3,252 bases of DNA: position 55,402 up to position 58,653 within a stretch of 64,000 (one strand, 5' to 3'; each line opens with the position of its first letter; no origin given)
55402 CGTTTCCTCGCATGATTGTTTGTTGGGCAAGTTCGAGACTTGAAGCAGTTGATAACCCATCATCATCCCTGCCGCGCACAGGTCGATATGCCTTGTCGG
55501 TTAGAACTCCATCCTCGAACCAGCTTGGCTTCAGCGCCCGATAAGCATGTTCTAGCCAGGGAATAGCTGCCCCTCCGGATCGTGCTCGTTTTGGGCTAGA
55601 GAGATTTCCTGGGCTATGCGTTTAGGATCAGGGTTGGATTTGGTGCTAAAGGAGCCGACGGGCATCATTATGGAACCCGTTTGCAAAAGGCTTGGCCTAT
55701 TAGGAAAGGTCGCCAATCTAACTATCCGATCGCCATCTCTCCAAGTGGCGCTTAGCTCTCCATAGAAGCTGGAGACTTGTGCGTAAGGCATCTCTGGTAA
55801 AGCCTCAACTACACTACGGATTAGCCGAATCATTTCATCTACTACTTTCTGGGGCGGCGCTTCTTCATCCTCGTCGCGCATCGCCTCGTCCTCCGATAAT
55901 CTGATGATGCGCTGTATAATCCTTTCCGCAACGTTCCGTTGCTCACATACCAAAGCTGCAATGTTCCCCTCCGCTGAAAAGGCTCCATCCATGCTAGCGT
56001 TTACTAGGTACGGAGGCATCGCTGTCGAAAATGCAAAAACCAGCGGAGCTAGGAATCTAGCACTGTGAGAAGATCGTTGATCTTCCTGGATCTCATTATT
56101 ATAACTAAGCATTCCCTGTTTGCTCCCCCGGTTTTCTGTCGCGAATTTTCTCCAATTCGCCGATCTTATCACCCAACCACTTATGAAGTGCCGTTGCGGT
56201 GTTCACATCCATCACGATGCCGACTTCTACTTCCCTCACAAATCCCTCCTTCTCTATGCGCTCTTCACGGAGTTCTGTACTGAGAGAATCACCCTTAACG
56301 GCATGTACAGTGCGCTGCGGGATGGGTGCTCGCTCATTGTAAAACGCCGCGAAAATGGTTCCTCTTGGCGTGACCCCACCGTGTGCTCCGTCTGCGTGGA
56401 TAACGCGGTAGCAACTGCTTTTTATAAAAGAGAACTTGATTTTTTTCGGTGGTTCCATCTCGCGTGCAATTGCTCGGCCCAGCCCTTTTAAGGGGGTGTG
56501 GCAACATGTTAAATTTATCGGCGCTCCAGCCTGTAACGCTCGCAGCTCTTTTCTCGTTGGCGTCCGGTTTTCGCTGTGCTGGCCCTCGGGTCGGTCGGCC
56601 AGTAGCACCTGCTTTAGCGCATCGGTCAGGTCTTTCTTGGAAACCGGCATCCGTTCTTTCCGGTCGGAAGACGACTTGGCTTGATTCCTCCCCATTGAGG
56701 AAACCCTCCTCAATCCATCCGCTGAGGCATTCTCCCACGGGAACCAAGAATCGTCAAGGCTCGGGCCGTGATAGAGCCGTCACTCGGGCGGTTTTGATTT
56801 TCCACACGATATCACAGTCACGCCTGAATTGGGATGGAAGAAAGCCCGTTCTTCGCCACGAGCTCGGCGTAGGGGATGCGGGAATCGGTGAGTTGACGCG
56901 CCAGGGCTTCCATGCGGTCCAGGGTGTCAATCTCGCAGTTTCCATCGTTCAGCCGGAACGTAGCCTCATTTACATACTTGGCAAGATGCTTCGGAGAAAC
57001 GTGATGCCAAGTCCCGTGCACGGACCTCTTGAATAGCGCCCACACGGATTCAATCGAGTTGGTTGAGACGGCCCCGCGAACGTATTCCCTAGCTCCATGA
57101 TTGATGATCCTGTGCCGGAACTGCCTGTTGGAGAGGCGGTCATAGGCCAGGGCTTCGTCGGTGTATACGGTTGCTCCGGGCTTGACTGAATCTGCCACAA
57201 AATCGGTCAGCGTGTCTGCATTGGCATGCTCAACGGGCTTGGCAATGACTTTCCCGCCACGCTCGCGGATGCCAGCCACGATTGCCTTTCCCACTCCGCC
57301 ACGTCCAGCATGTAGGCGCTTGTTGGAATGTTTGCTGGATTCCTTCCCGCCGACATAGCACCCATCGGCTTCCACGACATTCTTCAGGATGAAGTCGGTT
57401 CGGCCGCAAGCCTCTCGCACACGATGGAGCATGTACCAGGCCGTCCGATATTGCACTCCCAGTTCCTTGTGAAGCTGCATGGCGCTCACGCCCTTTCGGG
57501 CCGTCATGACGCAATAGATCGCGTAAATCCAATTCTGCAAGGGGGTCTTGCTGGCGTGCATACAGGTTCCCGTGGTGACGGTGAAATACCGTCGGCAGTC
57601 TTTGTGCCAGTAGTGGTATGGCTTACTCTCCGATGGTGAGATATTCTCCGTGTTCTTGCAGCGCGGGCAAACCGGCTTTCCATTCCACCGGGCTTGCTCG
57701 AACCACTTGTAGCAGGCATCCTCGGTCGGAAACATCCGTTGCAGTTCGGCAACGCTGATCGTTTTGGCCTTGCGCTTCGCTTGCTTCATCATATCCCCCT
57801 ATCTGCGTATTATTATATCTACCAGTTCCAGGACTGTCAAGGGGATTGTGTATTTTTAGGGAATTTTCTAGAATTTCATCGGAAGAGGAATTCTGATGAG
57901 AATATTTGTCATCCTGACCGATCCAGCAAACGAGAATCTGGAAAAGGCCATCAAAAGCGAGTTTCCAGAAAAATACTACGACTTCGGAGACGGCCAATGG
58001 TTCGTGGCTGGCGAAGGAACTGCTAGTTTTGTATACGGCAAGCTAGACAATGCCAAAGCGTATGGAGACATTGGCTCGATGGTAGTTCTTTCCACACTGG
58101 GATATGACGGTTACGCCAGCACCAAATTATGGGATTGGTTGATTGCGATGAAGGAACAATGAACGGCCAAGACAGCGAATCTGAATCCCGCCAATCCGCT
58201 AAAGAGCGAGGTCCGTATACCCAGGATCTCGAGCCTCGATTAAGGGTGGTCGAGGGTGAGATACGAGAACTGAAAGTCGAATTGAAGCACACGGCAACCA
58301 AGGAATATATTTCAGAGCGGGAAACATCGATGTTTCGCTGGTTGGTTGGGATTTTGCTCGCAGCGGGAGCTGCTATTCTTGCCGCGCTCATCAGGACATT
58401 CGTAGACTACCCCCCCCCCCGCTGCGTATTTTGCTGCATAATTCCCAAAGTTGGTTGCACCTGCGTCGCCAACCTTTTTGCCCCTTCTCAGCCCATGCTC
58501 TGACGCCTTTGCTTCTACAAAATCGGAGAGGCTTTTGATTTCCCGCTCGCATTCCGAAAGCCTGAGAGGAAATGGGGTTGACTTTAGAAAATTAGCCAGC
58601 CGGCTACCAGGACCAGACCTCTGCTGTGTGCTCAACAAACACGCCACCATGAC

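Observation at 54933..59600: Low-GC 4.6-kb insertion splitting the essential dcw cluster between murF and murE, carrying an IS1595 transposase, orphan genes and a REP-flanked RAYT pseudogene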

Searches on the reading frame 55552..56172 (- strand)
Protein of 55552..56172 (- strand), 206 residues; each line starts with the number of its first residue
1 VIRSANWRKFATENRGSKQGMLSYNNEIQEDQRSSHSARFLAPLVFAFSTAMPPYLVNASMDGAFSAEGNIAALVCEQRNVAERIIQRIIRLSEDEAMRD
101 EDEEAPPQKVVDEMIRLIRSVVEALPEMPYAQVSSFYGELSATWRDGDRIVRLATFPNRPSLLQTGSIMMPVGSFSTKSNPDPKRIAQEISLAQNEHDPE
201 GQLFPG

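Call 6: search_protein_families(library=pfam, proteins=[window:55552-56172:-], max_evalue=0.01)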
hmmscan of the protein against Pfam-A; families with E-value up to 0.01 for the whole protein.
window:55552-56172:- (206 aa): 0 families

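Call 8: search_protein_families(library=ncbifam, proteins=[window:55552-56172:-], max_evalue=0.01)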
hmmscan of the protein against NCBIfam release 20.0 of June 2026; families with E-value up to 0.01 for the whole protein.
window:55552-56172:- (206 aa): 0 families

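Call 15: search_protein_families(library=pfam, proteins=[window:55552-56172:-], max_evalue=10)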
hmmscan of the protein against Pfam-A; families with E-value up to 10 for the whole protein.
window:55552-56172:- (206 aa): 1 family
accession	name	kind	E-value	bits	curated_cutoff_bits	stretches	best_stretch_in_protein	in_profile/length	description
PF15979.11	Glyco_hydro_115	-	0.24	11.3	27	1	80-150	123-192/335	Glycosyl hydrolase family 115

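Call 31: search_protein_families(library=padloc, proteins=[window:55552-56172:-], max_evalue=1)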
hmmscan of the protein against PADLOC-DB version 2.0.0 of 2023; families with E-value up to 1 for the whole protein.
window:55552-56172:- (206 aa): 0 families

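Call 32: search_protein_families(library=phrogs, proteins=[window:55552-56172:-], max_evalue=1)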
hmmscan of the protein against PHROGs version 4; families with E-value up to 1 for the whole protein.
window:55552-56172:- (206 aa): 1 family
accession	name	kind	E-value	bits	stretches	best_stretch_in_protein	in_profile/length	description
phrog_6520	-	unknown function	0.12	13.3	1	121-159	36-76/125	-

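Call 76: search_protein_representatives(protein=window:55552-56112:-)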
Query: 186 residues. Proteins with E-value up to 0.001 (for the whole library): 91; up to 1e-10: 56; up to 1e-30: 4. The best 91 are listed.
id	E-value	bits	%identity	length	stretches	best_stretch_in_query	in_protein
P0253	1.9e-48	181.0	53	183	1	6-186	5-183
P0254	3.4e-36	141.1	45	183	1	6-184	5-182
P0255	1.2e-31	126.3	42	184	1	8-181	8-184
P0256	2.1e-31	125.5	50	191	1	60-186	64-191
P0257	5.1e-30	121.0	45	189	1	54-186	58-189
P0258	1.1e-28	116.7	37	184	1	5-184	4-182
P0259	2.5e-28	115.5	49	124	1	61-170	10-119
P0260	4.3e-27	111.5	43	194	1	43-184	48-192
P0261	4.7e-26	108.1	51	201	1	60-168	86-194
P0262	1.0e-25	107.0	44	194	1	60-186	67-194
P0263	1.6e-24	103.1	47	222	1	61-168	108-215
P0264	7.7e-24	100.9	46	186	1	59-170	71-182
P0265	1.2e-21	93.8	43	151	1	45-171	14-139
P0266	2.5e-21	92.7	44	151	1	51-171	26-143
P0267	4.5e-21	91.9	37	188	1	2-171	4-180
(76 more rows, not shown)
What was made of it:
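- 55552..56112 (-): Passenger gene, 186 aa, second gene of a conserved two-gene cassette. 91 cluster representatives at E<=1e-3, with a conserved C-terminal domain (call 76).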

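Call 79: search_solved_structures(query=A4, max_evalue=1)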
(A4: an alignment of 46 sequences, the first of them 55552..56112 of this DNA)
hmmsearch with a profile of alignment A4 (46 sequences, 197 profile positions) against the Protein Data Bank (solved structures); distinct sequences matched with E-value up to 1: 21.
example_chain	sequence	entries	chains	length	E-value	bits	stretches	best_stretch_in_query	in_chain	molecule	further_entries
7zpz_A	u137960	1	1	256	6.4e-08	36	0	124-159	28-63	Pizza6-TSR-TSH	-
7zpw_A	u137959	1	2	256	1.2e-06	31.8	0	124-159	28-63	Pizza6-TSK-TSH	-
7zph_A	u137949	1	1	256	1.9e-06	31.1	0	124-159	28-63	Pizza6-TNK-RSH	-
3wwa_A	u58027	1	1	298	3.7e-06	30.2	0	127-159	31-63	Pizza7H protein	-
6rej_A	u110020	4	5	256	1.3e-05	28.5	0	126-159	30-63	Pizza6-SH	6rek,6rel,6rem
7zqg_A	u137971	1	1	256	1.3e-05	28.4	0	128-159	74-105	Pizza6-KSH-TSH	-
6qsd_A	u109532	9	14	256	1.5e-05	28.2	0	126-159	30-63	Pizza6S | Pizza6-S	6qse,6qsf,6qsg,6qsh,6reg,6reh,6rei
6i39_A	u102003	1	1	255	1.7e-05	28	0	128-159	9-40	v31Pizza6-AYW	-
7zq2_A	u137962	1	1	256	2.5e-05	27.5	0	127-159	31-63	Pizza6-RSH-TSH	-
6i3a_A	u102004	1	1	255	3.1e-05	27.2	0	128-159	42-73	v22Pizza6-AYW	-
6f0s_A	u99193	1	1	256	4.1e-05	26.8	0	128-159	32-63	Pizza6-SYW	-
7zcj_A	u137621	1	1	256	4.3e-05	26.7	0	127-159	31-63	Pizza6-TNH-TSH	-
3ww9_A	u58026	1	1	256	4.9e-05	26.6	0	127-159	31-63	pizza6 protein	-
6i38_A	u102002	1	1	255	0.00012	25.2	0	126-159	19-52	nv2Pizza6-AYW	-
6i3b_A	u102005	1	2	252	0.00024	24.3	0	128-159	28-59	cPizza6-AYW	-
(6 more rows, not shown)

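Call 80: search_protein_families(library=pfam, alignment_id=A4, max_evalue=0.01)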
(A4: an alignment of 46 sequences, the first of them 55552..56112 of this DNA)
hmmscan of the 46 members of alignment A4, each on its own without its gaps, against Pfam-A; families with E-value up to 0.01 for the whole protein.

A. member 1, window:55552-56112:- (186 aa): 0 families

B. families by the number of members that match (of 46 scanned): 1 family
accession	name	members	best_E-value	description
PF00072.30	Response_reg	1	5.6e-20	Response regulator receiver domain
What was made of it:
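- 55552..56112 (-): No Pfam family (call 80).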

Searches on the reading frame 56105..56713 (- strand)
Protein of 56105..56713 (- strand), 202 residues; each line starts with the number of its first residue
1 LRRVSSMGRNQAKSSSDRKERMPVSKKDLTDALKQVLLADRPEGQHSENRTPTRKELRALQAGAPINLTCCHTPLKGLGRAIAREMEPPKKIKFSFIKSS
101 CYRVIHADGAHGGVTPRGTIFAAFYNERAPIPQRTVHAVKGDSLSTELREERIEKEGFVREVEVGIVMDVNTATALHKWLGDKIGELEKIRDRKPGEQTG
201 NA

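Call 6: search_protein_families(library=pfam, proteins=[window:56105-56713:-], max_evalue=0.01)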
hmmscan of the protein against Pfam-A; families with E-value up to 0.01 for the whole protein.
window:56105-56713:- (202 aa): 0 families

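Call 8: search_protein_families(library=ncbifam, proteins=[window:56105-56713:-], max_evalue=0.01)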
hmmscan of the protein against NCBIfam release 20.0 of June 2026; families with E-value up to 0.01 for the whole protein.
window:56105-56713:- (202 aa): 0 families

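Call 15: search_protein_families(library=pfam, proteins=[window:56105-56713:-], max_evalue=10)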
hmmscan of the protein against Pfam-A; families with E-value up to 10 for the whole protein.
window:56105-56713:- (202 aa): 1 family
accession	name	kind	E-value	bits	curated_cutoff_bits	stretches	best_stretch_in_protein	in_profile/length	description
PF19965.4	VMAP-M2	-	0.043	14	27.7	1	9-64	42-98/214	vWA-MoxR associated protein middle region (VMAP-M) 2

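Call 31: search_protein_families(library=padloc, proteins=[window:56105-56713:-], max_evalue=1)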
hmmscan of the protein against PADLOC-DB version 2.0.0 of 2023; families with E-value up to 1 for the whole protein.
window:56105-56713:- (202 aa): 0 families

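Call 32: search_protein_families(library=phrogs, proteins=[window:56105-56713:-], max_evalue=1)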
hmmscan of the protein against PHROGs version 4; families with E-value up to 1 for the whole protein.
window:56105-56713:- (202 aa): 0 families

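Call 50: find_homologous_proteins(query=window:56105-56713:-, max_evalue=0.001)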
Query window:56105-56713:- (202 aa): 12 proteins with E <= 0.001 among 260 candidates.
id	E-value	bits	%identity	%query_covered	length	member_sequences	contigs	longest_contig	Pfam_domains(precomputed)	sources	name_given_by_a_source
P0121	4.0e-69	251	99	58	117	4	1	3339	-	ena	-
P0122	7.2e-37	145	59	56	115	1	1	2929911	-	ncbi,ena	-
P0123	2.6e-34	137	56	56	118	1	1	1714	-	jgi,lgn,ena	-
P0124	5.6e-26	110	52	52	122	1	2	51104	-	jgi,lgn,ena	-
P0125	5.2e-25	107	50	54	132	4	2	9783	-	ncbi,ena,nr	ncbi:MAG: hypothetical protein IID06_01115 [Gemmatimonadetes bacterium]|nr:hypothetical protein [Gem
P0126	1.3e-24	106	46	56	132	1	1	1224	-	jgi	jgi:hypothetical protein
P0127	3.0e-24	104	52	52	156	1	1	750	-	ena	-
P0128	2.7e-23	101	48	53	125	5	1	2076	-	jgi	jgi:hypothetical protein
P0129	7.6e-22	96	47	53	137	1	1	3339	-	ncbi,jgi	-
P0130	1.2e-21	96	49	52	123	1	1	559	-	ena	-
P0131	4.0e-20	91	50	49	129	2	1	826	-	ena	-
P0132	1.9e-19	89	43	53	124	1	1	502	-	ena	-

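Call 51: find_encoding_contigs(protein=P0121, flank=6000, max_places=8)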
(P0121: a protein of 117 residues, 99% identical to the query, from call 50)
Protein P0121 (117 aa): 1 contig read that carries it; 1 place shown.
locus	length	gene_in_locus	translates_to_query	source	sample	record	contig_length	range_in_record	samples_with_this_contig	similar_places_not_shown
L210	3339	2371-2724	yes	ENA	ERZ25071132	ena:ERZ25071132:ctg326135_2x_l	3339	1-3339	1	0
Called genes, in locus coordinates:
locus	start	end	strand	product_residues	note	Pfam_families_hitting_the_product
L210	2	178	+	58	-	?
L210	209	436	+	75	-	-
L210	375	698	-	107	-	-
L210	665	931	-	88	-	-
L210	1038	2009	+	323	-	PF12760:Zn_ribbon_IS1595, PF12762:DDE_Tnp_IS1595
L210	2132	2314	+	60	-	-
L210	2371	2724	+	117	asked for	-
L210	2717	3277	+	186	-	-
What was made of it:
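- The only other copy is a 2x-coverage contig (call 51).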

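Call 52: find_encoding_contigs(protein=P0122, flank=6000, max_places=4)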
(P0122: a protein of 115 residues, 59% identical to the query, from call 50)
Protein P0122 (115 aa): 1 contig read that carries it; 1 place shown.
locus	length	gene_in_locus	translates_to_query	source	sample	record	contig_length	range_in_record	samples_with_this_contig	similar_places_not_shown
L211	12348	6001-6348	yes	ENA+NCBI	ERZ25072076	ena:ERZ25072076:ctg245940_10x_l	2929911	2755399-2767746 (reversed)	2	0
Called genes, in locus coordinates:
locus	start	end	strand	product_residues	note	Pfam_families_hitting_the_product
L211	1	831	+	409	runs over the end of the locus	PF25973:BSH_CzcB (faint), PF25954:Beta-barrel_RND_2 (weak), PF25989:YknX_C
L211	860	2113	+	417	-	PF12704:MacB_PCD, PF02687:FtsX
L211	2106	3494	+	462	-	PF02321:OEP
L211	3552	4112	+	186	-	PF04011:LemA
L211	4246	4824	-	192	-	PF05685:Uma2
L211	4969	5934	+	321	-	PF05448:AXE1 (weak), PF01738:DLH, PF08840:BAAT_C (faint), PF20434:BD-FAE (weak), PF07859:Abhydrolase_3 (faint), PF12146:Hydrolase_4 (faint), PF00326:Peptidase_S9 (faint), PF02230:Abhydrolase_2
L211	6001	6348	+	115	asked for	-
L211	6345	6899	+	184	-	-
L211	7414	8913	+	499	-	PF02310:B12-binding, PF04055:Radical_SAM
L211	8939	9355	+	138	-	PF00892:EamA (weak)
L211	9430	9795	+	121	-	PF00892:EamA (weak)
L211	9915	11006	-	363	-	-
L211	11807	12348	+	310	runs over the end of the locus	PF13506:Glyco_transf_21, PF13641:Glyco_tranf_2_3, PF13632:Glyco_trans_2_3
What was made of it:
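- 55552..56112 (-): A 184-aa ORF follows the homologue of the first gene in L211, which has no IS (call 52).
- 56105..56458 (-): Passenger gene, 117 aa, first gene of the cassette. The mechanical 202-aa ORF is over-extended at its 5' end. Gene calls on L210 and L211 agree (calls 51, 52).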

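Call 74: predict_structure(alignment_id=A3)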
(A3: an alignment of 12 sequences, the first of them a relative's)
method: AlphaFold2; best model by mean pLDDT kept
length: 117 residues; sequences in the alignment: 12
mean_pLDDT: 74.5   pTM: 0.47
mean pLDDT of the five models: 74.5, 68.1, 67.5, 62.7, 53.2
residues with pLDDT >= 90: 10; 70-90: 64; 50-70: 38; < 50: 5
segments of 3 or more residues with pLDDT < 50: 14-17
pLDDT, mean of each block of 10 residues (from residue 1): 76 52 82 83 68 80 75 59 87 90 80 57
secondary structure, 60 per line:
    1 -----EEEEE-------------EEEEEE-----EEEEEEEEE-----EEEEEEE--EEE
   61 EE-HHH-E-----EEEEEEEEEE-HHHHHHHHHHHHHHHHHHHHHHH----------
elements in order: E6-10 E24-29 E35-43 E49-55 E58-62 E74-83 H85-107

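Call 78: fold_search(model_id=the predicted structure, library=pdb)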
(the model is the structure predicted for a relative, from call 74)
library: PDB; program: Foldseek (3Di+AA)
matches with E <= 10: 200; with E <= 0.001: 0
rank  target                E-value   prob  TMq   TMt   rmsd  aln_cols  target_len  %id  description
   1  6v3u_A                1.1e+00  0.14  0.16  0.09  18.1        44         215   20  Crystal Structure of the NDM_FIM-1 like Metallo-beta-Lactamase from Erythrobacter litoralis in the Mono-Zinc Form (released 2020-01-15)
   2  8w5t_B                1.7e+00  0.04  0.14  0.16  21.6       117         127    9  Cryo-EM structure of Qb-Ab57 (released 2025-02-26)
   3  7pp0                  1.8e+00  0.11  0.16  0.09  17.8        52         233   13  Crystal structure of the VIM-2 acquired metallo-beta-Lactamase in complex with compound 28 (JMV-7038) (released 2022-03-16)
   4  5zwn_a                1.8e+00  0.10  0.21  0.20  17.4       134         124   13  Cryo-EM structure of the yeast pre-B complex at an average resolution of 3.3 angstrom (Part II: U1 snRNP region) (released 2018-08-29)
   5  7ahm_A                1.9e+00  0.12  0.20  0.15  17.6        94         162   10  Low-resolution structure of the K+/H+ antiporter subunit KhtT in complex with c-di-AMP (released 2021-03-31)
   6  5o7n_A                2.0e+00  0.08  0.15  0.09  18.1        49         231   12  Beta-lactamase VIM-2 in complex with (2R)-1-(2-Benzyl-3-mercaptopropanoyl)piperidine-2-carboxylic acid (released 2018-06-20)
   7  8chw_B                2.1e+00  0.10  0.21  0.33  16.6        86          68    7  Crystal structure of human PURA (fragment Pro216-Lys280, PUR repeat III) (released 2024-02-21)
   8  6v72                  2.1e+00  0.09  0.15  0.08  18.4        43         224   21  Crystal Structure of Metallo Beta Lactamase from Erythrobacter litoralis (released 2019-12-25)
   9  8sub_P                2.1e+00  0.04  0.15  0.04  21.3       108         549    7  E. coli SIR2-HerA complex (dodecamer SIR2 pentamer HerA) (released 2023-12-27)
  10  8sub_N                2.1e+00  0.04  0.15  0.04  21.4       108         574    8  E. coli SIR2-HerA complex (dodecamer SIR2 pentamer HerA) (released 2023-12-27)
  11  5ev6_B                2.3e+00  0.09  0.15  0.09  19.1        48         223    6  Crystal structure of the native, di-zinc metallo-beta-lactamase IMP-1 (released 2016-06-01)
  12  1eur                  2.3e+00  0.08  0.20  0.07  19.9        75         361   11  SIALIDASE (released 1997-01-11)
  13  7ayj                  2.3e+00  0.07  0.12  0.07  17.9        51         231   14  Metallo beta-lactamse Vim-1 with a sulfamoyl inhibitor. (released 2021-05-12)
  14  4apv                  2.5e+00  0.13  0.24  0.27  11.6        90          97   12  The Klebsiella pneumoniae primosomal PriB protein: identification, crystal structure, and ssDNA binding mode (released 2012-04-25)
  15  5nai                  2.5e+00  0.08  0.12  0.07  17.9        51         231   14  mono-Zinc VIM-5 metallo-beta-lactamase in complex with (1-chloro-4-hydroxyisoquinoline-3-carbonyl)-D-tryptophan (Compoun (released 2017-05-17)
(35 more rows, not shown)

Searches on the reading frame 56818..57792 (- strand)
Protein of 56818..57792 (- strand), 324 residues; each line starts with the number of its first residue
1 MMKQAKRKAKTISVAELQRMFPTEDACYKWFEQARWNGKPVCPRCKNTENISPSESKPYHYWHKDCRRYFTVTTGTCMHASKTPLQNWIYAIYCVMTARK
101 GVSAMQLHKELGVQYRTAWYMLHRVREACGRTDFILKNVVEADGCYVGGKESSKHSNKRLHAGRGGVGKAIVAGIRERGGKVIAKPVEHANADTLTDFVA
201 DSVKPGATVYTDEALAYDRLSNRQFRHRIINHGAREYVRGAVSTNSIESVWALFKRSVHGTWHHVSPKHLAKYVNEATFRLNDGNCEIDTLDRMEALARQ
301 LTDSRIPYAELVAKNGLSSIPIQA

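Call 6: search_protein_families(library=pfam, proteins=[window:56818-57792:-], max_evalue=0.01)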
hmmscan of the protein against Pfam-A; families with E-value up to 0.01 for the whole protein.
window:56818-57792:- (324 aa): 2 families
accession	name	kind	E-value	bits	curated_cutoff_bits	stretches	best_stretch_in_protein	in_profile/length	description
PF12762.13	DDE_Tnp_IS1595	-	2.4e-42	145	27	1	136-282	2-153/153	ISXO2-like transposase domain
PF12760.12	Zn_ribbon_IS1595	-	3.9e-08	33.6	25.4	1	22-52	1-31/46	Transposase zinc-ribbon domain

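Call 8: search_protein_families(library=ncbifam, proteins=[window:56818-57792:-], max_evalue=0.01)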
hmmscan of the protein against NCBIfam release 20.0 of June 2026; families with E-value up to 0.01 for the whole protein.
window:56818-57792:- (324 aa): 1 family
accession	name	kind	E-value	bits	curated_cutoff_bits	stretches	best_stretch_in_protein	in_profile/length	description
NF033547.1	transpos_IS1595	equivalog_domain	1.8e-56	191.4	75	1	80-282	1-213/215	IS1595 family transposase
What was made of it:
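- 56818..57792 (-): IS1595-family DDE transposase, 324 aa, intact. PF12762 at 2.4e-42, PF12760 at 3.9e-08, NF033547 at 191 bits (calls 6, 8).
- Checked: The ORF at 56818-57792 (-) matches PF12762 (2.4e-42), PF12760 (3.9e-08) and NF033547 (191 bits) (calls 6, 8).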

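Call 30: find_encoding_contigs(protein=window:56818-57792:-, flank=6000, max_places=10)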
Protein window:56818-57792:- (324 aa): no gene with exactly this product is on record in the collection.

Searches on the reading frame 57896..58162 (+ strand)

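Call 6: search_protein_families(library=pfam, proteins=[window:57896-58162:+], max_evalue=0.01)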
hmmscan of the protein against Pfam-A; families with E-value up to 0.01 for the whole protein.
window:57896-58162:+ (88 aa): 0 families

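Call 8: search_protein_families(library=ncbifam, proteins=[window:57896-58162:+], max_evalue=0.01)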
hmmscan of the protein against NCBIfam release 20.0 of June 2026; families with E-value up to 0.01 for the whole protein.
window:57896-58162:+ (88 aa): 0 families

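Call 15: search_protein_families(library=pfam, proteins=[window:57896-58162:+], max_evalue=10)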
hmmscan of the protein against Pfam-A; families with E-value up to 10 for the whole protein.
window:57896-58162:+ (88 aa): 0 families

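Call 31: search_protein_families(library=padloc, proteins=[window:57896-58162:+], max_evalue=1)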
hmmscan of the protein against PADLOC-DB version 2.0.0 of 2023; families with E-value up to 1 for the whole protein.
window:57896-58162:+ (88 aa): 0 families

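Call 32: search_protein_families(library=phrogs, proteins=[window:57896-58162:+], max_evalue=1)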
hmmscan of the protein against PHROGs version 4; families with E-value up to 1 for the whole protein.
window:57896-58162:+ (88 aa): 2 families
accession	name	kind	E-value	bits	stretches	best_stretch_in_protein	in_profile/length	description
phrog_35939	-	unknown function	0.2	12.8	1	44-62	23-40/48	-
phrog_27273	-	unknown function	0.24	12.9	1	11-42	42-75/101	-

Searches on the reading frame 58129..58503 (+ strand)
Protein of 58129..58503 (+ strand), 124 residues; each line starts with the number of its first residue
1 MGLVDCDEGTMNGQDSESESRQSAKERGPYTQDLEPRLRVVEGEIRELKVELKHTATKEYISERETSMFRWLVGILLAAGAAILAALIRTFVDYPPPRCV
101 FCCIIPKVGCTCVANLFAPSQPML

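Call 6: search_protein_families(library=pfam, proteins=[window:58129-58503:+], max_evalue=0.01)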
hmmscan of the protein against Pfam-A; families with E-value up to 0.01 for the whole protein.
window:58129-58503:+ (124 aa): 0 families

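Call 8: search_protein_families(library=ncbifam, proteins=[window:58129-58503:+], max_evalue=0.01)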
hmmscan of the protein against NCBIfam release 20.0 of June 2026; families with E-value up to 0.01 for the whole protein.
window:58129-58503:+ (124 aa): 0 families

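Call 15: search_protein_families(library=pfam, proteins=[window:58159-58500:+], max_evalue=10)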
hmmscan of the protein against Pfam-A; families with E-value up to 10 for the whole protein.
seq(114 aa): 2 families
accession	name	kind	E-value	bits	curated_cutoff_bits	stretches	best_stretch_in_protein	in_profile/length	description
PF07947.19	YhhN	-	0.022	14.9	25.6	1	53-107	73-127/182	YhhN family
PF08173.16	YbgT_YccB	-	0.099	13.2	26.2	1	59-77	4-22/27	Membrane bound YbgT-like protein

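Call 31: search_protein_families(library=padloc, proteins=[window:58159-58500:+], max_evalue=1)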
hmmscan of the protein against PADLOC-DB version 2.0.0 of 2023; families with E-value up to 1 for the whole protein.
seq(114 aa): 0 families

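Call 32: search_protein_families(library=phrogs, proteins=[window:58159-58500:+], max_evalue=1)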
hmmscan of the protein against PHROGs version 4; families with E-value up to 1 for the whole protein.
seq(114 aa): 1 family
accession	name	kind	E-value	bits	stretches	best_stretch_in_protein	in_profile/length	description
phrog_21870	-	unknown function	0.28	12.7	1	42-80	21-59/108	-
